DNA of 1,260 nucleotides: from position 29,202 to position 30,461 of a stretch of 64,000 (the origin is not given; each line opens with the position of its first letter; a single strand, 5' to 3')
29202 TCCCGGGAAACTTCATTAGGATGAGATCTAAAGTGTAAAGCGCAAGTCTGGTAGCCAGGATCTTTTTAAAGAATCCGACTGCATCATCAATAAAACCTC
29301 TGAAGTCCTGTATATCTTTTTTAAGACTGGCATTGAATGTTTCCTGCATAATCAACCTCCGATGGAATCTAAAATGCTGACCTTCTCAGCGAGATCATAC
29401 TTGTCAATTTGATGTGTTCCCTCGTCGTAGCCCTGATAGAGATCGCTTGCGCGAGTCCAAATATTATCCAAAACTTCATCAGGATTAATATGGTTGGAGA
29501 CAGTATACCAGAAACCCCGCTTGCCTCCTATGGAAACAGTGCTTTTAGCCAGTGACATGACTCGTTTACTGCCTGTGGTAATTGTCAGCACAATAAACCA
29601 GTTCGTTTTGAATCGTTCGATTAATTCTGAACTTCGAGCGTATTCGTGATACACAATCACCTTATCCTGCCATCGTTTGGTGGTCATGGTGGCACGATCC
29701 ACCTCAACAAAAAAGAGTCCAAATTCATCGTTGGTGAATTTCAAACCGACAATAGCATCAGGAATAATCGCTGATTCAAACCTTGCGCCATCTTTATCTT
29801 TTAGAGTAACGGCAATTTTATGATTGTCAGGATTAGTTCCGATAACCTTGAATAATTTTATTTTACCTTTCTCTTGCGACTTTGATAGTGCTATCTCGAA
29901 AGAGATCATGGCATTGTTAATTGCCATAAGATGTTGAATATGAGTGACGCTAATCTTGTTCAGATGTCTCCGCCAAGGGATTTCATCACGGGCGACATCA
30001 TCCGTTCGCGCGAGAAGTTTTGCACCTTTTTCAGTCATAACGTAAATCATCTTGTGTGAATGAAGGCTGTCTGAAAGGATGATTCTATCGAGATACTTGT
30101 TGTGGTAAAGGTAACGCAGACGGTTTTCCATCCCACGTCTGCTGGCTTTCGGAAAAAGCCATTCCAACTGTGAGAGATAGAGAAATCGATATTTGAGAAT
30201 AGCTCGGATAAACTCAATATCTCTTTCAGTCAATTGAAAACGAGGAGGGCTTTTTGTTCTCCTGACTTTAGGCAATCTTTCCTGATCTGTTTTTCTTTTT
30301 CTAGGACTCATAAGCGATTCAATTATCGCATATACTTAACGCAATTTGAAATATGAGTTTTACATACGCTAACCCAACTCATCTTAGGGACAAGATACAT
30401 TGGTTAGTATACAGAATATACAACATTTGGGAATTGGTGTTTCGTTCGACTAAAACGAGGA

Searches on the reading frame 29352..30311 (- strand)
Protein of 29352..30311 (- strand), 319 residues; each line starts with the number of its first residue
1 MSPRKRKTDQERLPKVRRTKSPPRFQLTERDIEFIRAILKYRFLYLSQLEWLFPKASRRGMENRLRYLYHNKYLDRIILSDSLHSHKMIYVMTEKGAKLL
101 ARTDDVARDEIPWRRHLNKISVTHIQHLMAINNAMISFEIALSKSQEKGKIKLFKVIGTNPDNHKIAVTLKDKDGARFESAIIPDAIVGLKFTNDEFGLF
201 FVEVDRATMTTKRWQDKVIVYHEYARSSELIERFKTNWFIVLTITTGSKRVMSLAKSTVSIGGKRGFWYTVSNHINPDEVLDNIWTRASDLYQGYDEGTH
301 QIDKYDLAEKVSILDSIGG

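Call 3: search_protein_families(library=pfam, proteins=[window:29352-30311:-], max_evalue=1)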
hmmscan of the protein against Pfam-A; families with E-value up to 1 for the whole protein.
window:29352-30311:- (319 aa): 4 families
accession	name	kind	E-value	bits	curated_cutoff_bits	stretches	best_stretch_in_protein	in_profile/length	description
PF13814.12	Replic_Relax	-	2.5e-19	70.6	25.3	1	38-228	4-179/191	Replication-relaxation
PF01638.23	HxlR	-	0.00037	20.7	20.8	1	47-101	22-74/91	HxlR-like helix-turn-helix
PF14947.12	HTH_45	-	0.00092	19.6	25.5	1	64-107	30-73/77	Winged helix-turn-helix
PF19970.4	VMAP-M9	-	0.13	12.8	27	1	122-197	8-86/135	vWA-MoxR associated protein middle region (VMAP-M) 9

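Call 4: search_protein_families(library=padloc, proteins=[window:29352-30311:-], max_evalue=1)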
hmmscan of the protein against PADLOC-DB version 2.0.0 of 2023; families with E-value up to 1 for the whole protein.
window:29352-30311:- (319 aa): 0 families

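Call 5: search_protein_families(library=ncbifam, proteins=[window:29352-30311:-], max_evalue=1)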
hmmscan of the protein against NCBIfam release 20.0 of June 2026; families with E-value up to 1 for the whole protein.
window:29352-30311:- (319 aa): 2 families
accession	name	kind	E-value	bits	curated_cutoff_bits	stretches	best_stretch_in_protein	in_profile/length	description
NF053610.1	Sso10a_fam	subfamily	0.005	16.8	60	1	64-100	28-64/64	Sso10a family chromatin protein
NF006931.0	PRK09416.1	equivalog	0.011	15.9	112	1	61-105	76-120/135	PadR family transcriptional regulator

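Call 12: find_homologous_proteins(query=window:29352-30311:-, max_evalue=0.00001)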
Query window:29352-30311:- (319 aa): 47 proteins with E <= 0.00001 among 1135 candidates.
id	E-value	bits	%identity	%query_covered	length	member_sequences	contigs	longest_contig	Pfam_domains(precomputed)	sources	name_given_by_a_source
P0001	2.6e-202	689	96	100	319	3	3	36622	PF13814.13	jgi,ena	-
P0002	2.8e-148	511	67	100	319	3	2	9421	PF13814.13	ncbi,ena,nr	ncbi:replication-relaxation family protein [bacterium]|nr:replication-relaxation family protein [bac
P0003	4.0e-147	508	68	100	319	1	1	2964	PF13814.13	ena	-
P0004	2.5e-138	479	63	100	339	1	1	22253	PF13814.13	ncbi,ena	-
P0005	7.7e-138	477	63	100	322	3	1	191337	PF13814.13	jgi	-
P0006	1.8e-136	473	63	100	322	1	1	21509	PF13814.13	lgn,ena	-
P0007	2.8e-135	469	62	100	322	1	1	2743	PF13814.13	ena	-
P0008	3.7e-131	455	60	99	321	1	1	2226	PF13814.13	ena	-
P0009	1.5e-129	450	61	100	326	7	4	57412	PF13814.13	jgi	jgi:hypothetical protein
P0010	1.8e-128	446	60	99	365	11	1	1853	PF13814.13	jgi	-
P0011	8.2e-128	444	61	99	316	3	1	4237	PF13814.13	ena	-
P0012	1.5e-126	440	59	99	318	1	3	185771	PF13814.13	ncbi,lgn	-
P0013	3.7e-126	439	59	99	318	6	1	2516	PF13814.13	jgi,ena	-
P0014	5.6e-124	432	59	100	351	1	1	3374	PF13814.13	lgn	-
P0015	2.2e-123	430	59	100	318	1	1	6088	PF13814.13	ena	-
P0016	1.0e-122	427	57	100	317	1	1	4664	PF13814.13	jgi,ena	-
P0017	4.7e-120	419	57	100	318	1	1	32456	PF13814.13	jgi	jgi:hypothetical protein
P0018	7.6e-118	411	56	100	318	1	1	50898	PF13814.13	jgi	jgi:hypothetical protein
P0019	3.9e-117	409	55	100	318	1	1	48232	PF13814.13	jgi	jgi:hypothetical protein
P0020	5.4e-117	409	54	100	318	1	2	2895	PF13814.13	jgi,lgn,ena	-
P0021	5.7e-117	409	59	92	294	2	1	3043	PF13814.13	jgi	jgi:hypothetical protein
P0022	1.2e-116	407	55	100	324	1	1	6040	PF13814.13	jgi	jgi:hypothetical protein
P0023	3.2e-115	403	55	100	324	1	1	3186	PF13814.13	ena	-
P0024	1.2e-114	401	54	100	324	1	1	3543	PF13814.13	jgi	jgi:hypothetical protein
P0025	2.9e-111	390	58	92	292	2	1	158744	PF13814.13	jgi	-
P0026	9.1e-110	385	50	100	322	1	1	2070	PF13814.13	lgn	-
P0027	9.0e-107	375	49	100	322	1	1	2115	PF13814.13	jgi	jgi:hypothetical protein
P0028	4.9e-104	366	49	99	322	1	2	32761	PF13814.13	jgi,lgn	jgi:hypothetical protein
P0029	3.9e-102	360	48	99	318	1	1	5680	PF13814.13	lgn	-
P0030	1.4e-100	355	50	99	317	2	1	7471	PF13814.13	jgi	jgi:DNA-binding PadR family transcriptional regulator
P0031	5.6e-98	346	49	99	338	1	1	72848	PF13814.13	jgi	jgi:DNA-binding PadR family transcriptional regulator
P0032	1.4e-97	345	46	99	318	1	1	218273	PF13814.13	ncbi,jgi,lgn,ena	ncbi:MAG: replication-relaxation family protein [Patescibacteria group bacterium]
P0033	7.0e-96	339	48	99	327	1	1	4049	PF13814.13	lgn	-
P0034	1.2e-89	319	45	99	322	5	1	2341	PF13814.13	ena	-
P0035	1.2e-89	319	45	99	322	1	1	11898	PF13814.13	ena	-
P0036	1.7e-81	292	46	90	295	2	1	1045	PF13814.13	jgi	jgi:DNA-binding PadR family transcriptional regulator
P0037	1.1e-74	270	46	87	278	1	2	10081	PF13814.13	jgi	-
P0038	9.8e-64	234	59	55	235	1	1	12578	PF13814.13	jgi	-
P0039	1.6e-57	213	53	58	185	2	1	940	PF13814.13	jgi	jgi:hypothetical protein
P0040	3.7e-51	192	47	57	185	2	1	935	PF13814.13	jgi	-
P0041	7.0e-30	123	31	95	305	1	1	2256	PF13814.13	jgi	jgi:hypothetical protein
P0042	6.6e-29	119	31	92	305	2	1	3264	PF13814.13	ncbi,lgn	-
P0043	7.8e-28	116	30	95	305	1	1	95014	PF13814.13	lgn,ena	-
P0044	2.8e-27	114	32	88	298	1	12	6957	PF13814.13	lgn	-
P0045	6.7e-21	93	28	88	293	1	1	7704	PF13814.13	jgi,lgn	jgi:hypothetical protein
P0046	1.3e-18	86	30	87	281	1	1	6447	PF13814.13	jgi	-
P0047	3.1e-7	48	26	91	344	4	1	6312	PF13814.13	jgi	-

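Call 14: find_encoding_contigs(protein=P0005, flank=9000, max_places=2)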
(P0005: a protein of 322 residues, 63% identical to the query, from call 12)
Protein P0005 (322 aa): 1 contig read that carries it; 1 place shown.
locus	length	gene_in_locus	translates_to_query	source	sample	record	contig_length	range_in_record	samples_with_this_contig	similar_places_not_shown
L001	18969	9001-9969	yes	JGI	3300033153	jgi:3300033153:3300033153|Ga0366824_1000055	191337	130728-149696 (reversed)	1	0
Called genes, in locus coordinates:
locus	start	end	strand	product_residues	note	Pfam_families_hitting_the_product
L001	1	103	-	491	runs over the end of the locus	PF00239:Resolvase, PF07508:Recombinase, PF13408:Zn_ribbon_recom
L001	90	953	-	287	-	PF00753:Lactamase_B (weak)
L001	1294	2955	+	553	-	PF02534:T4SS-DNA_transf (faint), PF10412:TrwB_AAD_bind, PF13191:AAA_16 (faint), PF13401:AAA_22 (faint), PF12696:TraG-D_C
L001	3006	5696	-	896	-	-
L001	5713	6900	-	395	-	PF24391:HD-CE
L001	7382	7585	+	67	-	-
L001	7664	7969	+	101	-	PF11171:DUF2958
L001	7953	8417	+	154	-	-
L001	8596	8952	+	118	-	-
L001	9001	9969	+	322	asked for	PF13814:Replic_Relax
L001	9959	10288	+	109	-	-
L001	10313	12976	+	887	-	PF13476:AAA_23 (weak), PF02463:SMC_N, PF13304:AAA_21 (weak)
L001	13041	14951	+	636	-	PF01555:N6_N4_Mtase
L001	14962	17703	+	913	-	PF04851:ResIII, PF00270:DEAD (weak), PF19778:RE_endonuc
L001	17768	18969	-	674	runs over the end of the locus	PF00005:ABC_tran, PF13555:AAA_29 (faint), PF13304:AAA_21 (faint), PF00005:ABC_tran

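Call 15: find_encoding_contigs(protein=P0012, flank=9000, max_places=2)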
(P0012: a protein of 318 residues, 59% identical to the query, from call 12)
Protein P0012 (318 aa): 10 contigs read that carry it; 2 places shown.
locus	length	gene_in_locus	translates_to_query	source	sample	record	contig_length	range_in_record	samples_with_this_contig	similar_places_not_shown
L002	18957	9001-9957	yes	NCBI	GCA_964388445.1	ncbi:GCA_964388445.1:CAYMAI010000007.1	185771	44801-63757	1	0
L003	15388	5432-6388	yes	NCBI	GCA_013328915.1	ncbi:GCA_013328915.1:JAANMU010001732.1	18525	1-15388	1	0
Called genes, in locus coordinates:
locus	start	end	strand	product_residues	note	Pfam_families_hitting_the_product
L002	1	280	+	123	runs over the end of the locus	-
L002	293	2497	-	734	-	PF00239:Resolvase, PF07508:Recombinase, PF13408:Zn_ribbon_recom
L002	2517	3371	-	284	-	PF00753:Lactamase_B (weak)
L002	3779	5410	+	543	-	PF01935:DUF87 (faint), PF02534:T4SS-DNA_transf (faint), PF10412:TrwB_AAD_bind, PF13191:AAA_16 (faint), PF12696:TraG-D_C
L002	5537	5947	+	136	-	-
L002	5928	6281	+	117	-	PF11171:DUF2958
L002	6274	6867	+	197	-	-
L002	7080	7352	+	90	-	PF14452:Multi_ubiq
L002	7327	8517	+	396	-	PF20590:DUF6791, PF00899:ThiF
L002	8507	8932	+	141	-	PF20137:BubE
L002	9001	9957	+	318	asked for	PF13814:Replic_Relax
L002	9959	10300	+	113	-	-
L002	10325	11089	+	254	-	-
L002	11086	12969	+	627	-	PF06508:QueC (weak)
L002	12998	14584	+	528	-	PF12161:HsdM_N, PF02384:N6_Mtase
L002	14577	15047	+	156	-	-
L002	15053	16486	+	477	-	PF01420:Methylase_S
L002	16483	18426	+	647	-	PF00580:UvrD-helicase, PF13245:AAA_19, PF01443:Viral_helicase1 (faint), PF13361:UvrD_C, PF13538:UvrD_C_2 (faint)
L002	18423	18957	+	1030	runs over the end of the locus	PF04313:HSDR_N, PF04851:ResIII, PF18766:SWI2_SNF2, PF22679:T1R_D3-like, PF11867:T1RH-like_C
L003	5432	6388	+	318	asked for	PF13814:Replic_Relax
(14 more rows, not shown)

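Call 16: find_encoding_contigs(protein=P0032, flank=9000, max_places=2)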
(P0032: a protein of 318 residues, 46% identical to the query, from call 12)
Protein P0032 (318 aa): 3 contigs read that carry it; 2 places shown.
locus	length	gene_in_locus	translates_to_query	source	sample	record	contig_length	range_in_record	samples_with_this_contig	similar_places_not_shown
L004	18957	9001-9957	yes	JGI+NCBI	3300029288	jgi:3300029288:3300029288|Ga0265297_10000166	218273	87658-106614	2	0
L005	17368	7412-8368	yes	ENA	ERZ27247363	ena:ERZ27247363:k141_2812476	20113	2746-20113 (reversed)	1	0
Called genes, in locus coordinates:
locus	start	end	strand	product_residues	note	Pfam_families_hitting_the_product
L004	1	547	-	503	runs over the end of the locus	PF00239:Resolvase, PF07508:Recombinase, PF13408:Zn_ribbon_recom, PF09851:SHOCT (weak)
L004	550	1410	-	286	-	PF00753:Lactamase_B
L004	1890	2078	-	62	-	-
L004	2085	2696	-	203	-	PF13302:Acetyltransf_3, PF13420:Acetyltransf_4 (faint), PF00583:Acetyltransf_1 (weak)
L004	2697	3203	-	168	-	-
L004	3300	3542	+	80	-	PF12844:HTH_19, PF13560:HTH_31, PF13443:HTH_26, PF01381:HTH_3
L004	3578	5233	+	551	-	PF02534:T4SS-DNA_transf (faint), PF01935:DUF87 (weak), PF10412:TrwB_AAD_bind, PF12696:TraG-D_C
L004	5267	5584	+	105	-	-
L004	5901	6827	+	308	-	-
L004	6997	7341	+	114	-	-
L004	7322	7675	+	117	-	PF11171:DUF2958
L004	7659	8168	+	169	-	-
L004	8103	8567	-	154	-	-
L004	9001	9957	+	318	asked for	PF13814:Replic_Relax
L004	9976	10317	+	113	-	-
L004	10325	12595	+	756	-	PF13166:AAA_13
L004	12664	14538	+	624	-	PF01555:N6_N4_Mtase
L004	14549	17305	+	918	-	PF04851:ResIII, PF00270:DEAD (weak), PF19778:RE_endonuc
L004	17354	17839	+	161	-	PF00293:NUDIX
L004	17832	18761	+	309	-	PF08885:GSCFA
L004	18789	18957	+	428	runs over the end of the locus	PF00275:EPSP_synthase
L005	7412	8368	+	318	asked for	PF13814:Replic_Relax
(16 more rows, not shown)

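Call 36: find_related_loci(query=A3, collection=genome_contigs, flank=10000)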
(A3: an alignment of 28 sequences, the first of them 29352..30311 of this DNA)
Query A3 (319 aa) in genome_contigs; peptide patterns used: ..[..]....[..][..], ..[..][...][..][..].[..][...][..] (x = any residue, [..] = any of these).
87 stretches matched a pattern; 32 encode a relative of the query (tblastn E <= 1e-3); 32 distinct loci.
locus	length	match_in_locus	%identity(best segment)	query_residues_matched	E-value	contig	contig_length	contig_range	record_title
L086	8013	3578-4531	67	1-319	3e-155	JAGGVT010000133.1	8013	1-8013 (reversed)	MAG: bacterium isolate AUK107 PB_MBMC_061_c_000000000221, whole genome shotgun sequence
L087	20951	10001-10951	59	3-319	3e-134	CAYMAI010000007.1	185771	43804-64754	MAG TPA_asm: uncultured Planctomycetia bacterium isolate SRP239054_co1_35 genome assembly, contig: NODE_42_length_185771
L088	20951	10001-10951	46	1-317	4e-105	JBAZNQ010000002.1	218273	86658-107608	MAG: Patescibacteria group bacterium isolate SO_2017_LW4_73 scaffold_172_c1_LW137-91_2017, whole genome shotgun sequence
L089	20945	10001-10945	46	1-317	2e-96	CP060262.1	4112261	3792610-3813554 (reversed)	MAG: Planctomycetales bacterium isolate HK-STAS-UBP7_A-1 chromosome, complete genome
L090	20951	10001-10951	46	1-317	2e-100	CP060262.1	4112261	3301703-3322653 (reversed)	MAG: Planctomycetales bacterium isolate HK-STAS-UBP7_A-1 chromosome, complete genome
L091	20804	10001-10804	31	17-290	6e-33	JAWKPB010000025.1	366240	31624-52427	MAG: Anaerolineae bacterium isolate BC1.4 BC1.4.fa-25, whole genome shotgun sequence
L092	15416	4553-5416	30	12-285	9e-33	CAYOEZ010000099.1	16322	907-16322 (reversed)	MAG TPA_asm: uncultured Ktedonobacterales bacterium isolate SRP302447_co2_76 genome assembly, contig: NODE_9866_length_1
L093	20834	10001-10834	33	23-289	4e-31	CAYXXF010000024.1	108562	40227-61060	MAG TPA_asm: uncultured Anaerolineales bacterium isolate SRP173033_co1_212 genome assembly, contig: NODE_238_length_1085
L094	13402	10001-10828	28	29-290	3e-26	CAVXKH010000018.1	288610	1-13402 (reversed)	MAG: uncultured Gammaproteobacteria bacterium isolate MFD02979.bin.2.89 genome assembly, contig: contig_58529, whole gen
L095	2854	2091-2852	28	13-264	4e-23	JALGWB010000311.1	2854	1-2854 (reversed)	MAG: bacterium isolate Meg22_1214_Bin_137 Meg22_1214_Bin_137_scaffold_146926, whole genome shotgun sequence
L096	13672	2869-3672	29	12-268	5e-20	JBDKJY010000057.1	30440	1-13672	MAG: Verrucomicrobiota bacterium isolate gunnisonriver_2019_sw_WHONDRS-S19S_0062_A_bin.17 scaffold_0000237, whole genome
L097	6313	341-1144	28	12-268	7e-17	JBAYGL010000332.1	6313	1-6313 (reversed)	MAG: Limisphaerales bacterium isolate SO_2016_GW1_124 scaffold23712_OW334_2016, whole genome shotgun sequence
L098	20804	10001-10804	28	12-268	1e-16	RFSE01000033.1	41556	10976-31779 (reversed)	MAG: Proteobacteria bacterium isolate WB4_2_1501 contig_100_32, whole genome shotgun sequence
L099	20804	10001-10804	27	12-268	2e-16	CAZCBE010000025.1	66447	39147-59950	MAG TPA_asm: uncultured Klebsiella sp. isolate SRP292972_co3_125 genome assembly, contig: NODE_384_length_66447_cov_24.0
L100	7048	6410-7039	29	6-209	6e-16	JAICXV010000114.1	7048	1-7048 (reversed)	MAG: Verrucomicrobiia bacterium isolate LS_FP_2_bin.140 k141_5435258_length_7048_cov_10.0000, whole genome shotgun seque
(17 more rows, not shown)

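Call 43: find_encoding_contigs(protein=P0001, flank=10000, max_places=3)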
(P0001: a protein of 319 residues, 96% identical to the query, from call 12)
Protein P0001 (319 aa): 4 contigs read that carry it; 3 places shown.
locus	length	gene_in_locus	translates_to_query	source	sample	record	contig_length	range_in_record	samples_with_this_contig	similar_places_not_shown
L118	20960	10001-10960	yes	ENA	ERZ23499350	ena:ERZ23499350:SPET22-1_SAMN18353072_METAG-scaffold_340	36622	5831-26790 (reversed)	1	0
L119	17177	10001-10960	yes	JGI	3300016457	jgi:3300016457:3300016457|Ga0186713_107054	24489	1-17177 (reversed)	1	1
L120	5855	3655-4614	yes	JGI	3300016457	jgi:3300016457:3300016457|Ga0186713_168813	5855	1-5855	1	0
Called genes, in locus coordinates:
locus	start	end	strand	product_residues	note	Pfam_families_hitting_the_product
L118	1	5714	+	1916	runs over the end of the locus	-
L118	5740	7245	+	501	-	-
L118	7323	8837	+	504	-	PF13360:PQQ_2 (faint)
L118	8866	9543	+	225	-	PF05697:Trigger_N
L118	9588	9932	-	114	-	-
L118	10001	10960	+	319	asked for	PF13814:Replic_Relax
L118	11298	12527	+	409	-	PF13289:SIR2_2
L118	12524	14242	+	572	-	PF01580:FtsK_SpoIIIE (faint), PF01935:DUF87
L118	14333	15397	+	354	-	PF21407:SduA_N, PF14082:SduA_C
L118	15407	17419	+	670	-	PF12161:HsdM_N, PF02384:N6_Mtase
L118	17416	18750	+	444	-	PF01420:Methylase_S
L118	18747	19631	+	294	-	PF13638:PIN_4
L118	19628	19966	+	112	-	-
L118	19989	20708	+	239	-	-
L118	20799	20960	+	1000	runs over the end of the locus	PF04313:HSDR_N, PF04851:ResIII, PF18766:SWI2_SNF2, PF00270:DEAD, PF22679:T1R_D3-like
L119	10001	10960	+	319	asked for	PF13814:Replic_Relax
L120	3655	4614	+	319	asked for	PF13814:Replic_Relax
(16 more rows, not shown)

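Call 66: search_protein_families(library=padloc, proteins=[L001:10313-12976:+, L004:10325-12595:+, L002:10325-11089:+, L002:11086-12969:+, L118:11298-12527:+, L118:12524-14242:+, L118:14333-15397:+], max_evalue=0.00001)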
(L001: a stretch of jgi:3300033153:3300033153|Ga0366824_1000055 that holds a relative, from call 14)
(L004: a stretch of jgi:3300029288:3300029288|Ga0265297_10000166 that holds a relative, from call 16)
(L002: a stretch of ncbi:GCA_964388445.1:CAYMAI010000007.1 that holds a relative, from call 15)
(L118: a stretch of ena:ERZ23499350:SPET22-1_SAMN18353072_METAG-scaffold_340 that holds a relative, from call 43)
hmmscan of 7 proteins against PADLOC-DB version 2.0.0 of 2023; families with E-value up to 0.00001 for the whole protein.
L001:10313-12976:+ (887 aa): 8 families
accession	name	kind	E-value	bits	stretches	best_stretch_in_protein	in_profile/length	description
PDLC04891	PDC-S06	-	4.1e-204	678.5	1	1-876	1-857/858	-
PDLC04893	PDC-S06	-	8.5e-160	531.9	1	5-876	6-860/862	-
PDLC04888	PDC-S06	-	5.3e-86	287.5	1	5-871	13-848/851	-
PDLC04892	PDC-S06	-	8.6e-66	220.8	1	7-819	9-794/843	-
PDLC04895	PDC-S06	-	1.3e-15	55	1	499-696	430-628/784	-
PDLC04135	mad3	-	7.9e-11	40.1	1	82-698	7-324/374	mads_3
PDLC02980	AriA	-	2.5e-09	35.5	1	431-697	46-299/304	-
PDLC04164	AriA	-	3.9e-06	24.6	0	634-697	171-232/253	-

L004:10325-12595:+ (756 aa): 14 families
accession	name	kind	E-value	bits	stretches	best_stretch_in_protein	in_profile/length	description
PDLC04890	PDC-S06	-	2.1e-259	861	1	1-734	1-724/732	-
PDLC04886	PDC-S06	-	6.1e-156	519.2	1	1-733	1-723/727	-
PDLC04897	PDC-S06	-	1.1e-61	207.3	1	1-733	1-724/727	-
PDLC04887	PDC-S06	-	7e-52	175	1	21-696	31-744/790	-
PDLC04894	PDC-S06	-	5.1e-51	172.1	1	2-733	3-736/740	-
PDLC04896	PDC-S06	-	1.5e-36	124.4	2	164-657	166-651/732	-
PDLC04898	PDC-S06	-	1.3e-19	68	1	250-705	271-722/752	-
PDLC04891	PDC-S06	-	2.8e-16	57.1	1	262-586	377-689/858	-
PDLC02360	PrrC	-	3.9e-14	50.5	1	466-731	104-349/372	PrrC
PDLC04893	PDC-S06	-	1e-12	45.3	1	263-583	376-685/862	-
PDLC03859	LmuB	-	2.3e-12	44.9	1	242-588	311-591/611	-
PDLC04892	PDC-S06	-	1.1e-10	38.5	1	235-585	332-677/843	-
PDLC04135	mad3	-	9.7e-08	29.9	0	398-582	165-323/374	mads_3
PDLC03863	LmuB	-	7.3e-06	22.9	0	368-548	370-545/610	-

L002:10325-11089:+ (254 aa): 0 families

L002:11086-12969:+ (627 aa): 1 family
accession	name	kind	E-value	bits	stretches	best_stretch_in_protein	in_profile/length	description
PDLC02214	QatC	-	3.3e-44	149.5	1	53-405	58-402/453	-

L118:11298-12527:+ (409 aa): 24 families
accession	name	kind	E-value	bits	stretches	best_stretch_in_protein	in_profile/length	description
PDLC04088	SIR2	-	5.3e-77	257.6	1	47-406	10-385/390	-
PDLC04093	SIR2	-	4.7e-43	145.7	1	41-377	5-329/395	-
PDLC04084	SIR2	-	6.1e-32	109.4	1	48-368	32-361/414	-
PDLC04094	SIR2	-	2.2e-30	104.1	1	44-340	7-286/399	-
PDLC04081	SIR2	-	2.6e-29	100.5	1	57-353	17-300/345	-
PDLC02408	Aga_SIR2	-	2.2e-25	87.5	1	195-375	147-315/343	Class II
PDLC02414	Aga_SIR2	-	4.1e-23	80.2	1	88-375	21-284/313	-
PDLC04087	SIR2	-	1.2e-22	78.3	1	203-401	139-338/343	-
PDLC02186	SIR2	-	7.3e-20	69.4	1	59-351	30-336/412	-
PDLC04076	SIR2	-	2.8e-18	64.3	1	61-345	32-329/406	-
PDLC04092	SIR2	-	5.7e-18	63.3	1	201-335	123-247/318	-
PDLC04090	SIR2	-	9.5e-17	59.3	1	46-368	32-369/426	-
PDLC04085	SIR2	-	4.9e-16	56.6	1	50-236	38-239/463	-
PDLC04075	SIR2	-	2.4e-15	54.2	1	40-349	34-346/414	-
PDLC04096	SIR2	-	2.6e-15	54.6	1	201-402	27-226/230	-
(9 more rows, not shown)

L118:12524-14242:+ (572 aa): 15 families
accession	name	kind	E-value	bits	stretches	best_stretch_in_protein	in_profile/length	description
PDLC04105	HerA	-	2.7e-128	427.1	1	14-568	9-574/576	-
PDLC02188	HerA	-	1.4e-80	269.8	2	331-564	336-577/578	-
PDLC04098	HerA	-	4.3e-73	245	2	290-564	402-684/686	-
PDLC04102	HerA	-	1.6e-69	232.9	2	329-557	414-648/654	-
PDLC04104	HerA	-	5.2e-69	230.8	1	238-568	33-376/379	-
PDLC04106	HerA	-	9.3e-59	197.6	2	323-565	417-664/667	-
PDLC02185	HerA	-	4.6e-56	188.7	2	355-549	386-582/585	-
PDLC04100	HerA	-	4.8e-54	182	2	353-549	381-575/580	-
PDLC04097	HerA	-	9.3e-33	111.7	2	367-547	429-612/618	-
PDLC04103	HerA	-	1e-32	111.3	2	343-547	371-575/579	-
PDLC04101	HerA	-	3.5e-27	93.2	1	14-385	11-393/400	-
PDLC04140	mad8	-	1.2e-18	65.7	1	171-488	23-262/314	mads_8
PDLC04107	HerA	-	1.4e-15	55.2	1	121-304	108-304/306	-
PDLC01055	HerA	-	5.4e-12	43.3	1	414-484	418-483/532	Type III coevolved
PDLC04099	HerA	-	1e-10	39.3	1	14-227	9-211/214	-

L118:14333-15397:+ (354 aa): 17 families
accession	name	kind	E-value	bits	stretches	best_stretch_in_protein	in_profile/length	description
PDLC00399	SduA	-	1.8e-124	413.9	2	126-348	150-373/375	DUF4263 domain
PDLC00393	SduA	-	5.4e-74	248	1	122-347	225-452/455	DUF4263 domain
PDLC00406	SduA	-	2.5e-50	170.4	1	155-345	132-324/326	DUF4263 domain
PDLC00384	SduA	-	4.1e-50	168.9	1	148-349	259-462/476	DUF4263 domain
PDLC00400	SduA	-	4.5e-41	139.2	1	140-347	88-297/308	DUF4263 domain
PDLC00381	SduA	-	1.7e-38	130.8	1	161-339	155-336/342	DUF4263 domain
PDLC00380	SduA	-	3.2e-30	103.1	1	128-349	248-471/480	DUF4263 domain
PDLC00392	SduA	-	7.8e-26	89.1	1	160-340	191-386/396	DUF4263 domain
PDLC00394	SduA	-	2.5e-25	87.4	1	170-342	179-382/392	DUF4263 domain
PDLC00391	SduA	-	3.9e-22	76.9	1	168-342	202-398/402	DUF4263 domain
PDLC00382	SduA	-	4.4e-21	73.6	1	84-344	53-321/336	DUF4263 domain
PDLC00390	SduA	-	6.3e-20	69.6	1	7-343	5-334/339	DUF4263 domain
PDLC00385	SduA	-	8.1e-17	59.6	1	98-342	76-313/319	DUF4263 domain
PDLC00402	SduA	-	8.4e-15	52.7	1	3-352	8-340/354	DUF4263 domain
PDLC00388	SduA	-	1.4e-10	38.8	1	162-348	205-398/402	DUF4263 domain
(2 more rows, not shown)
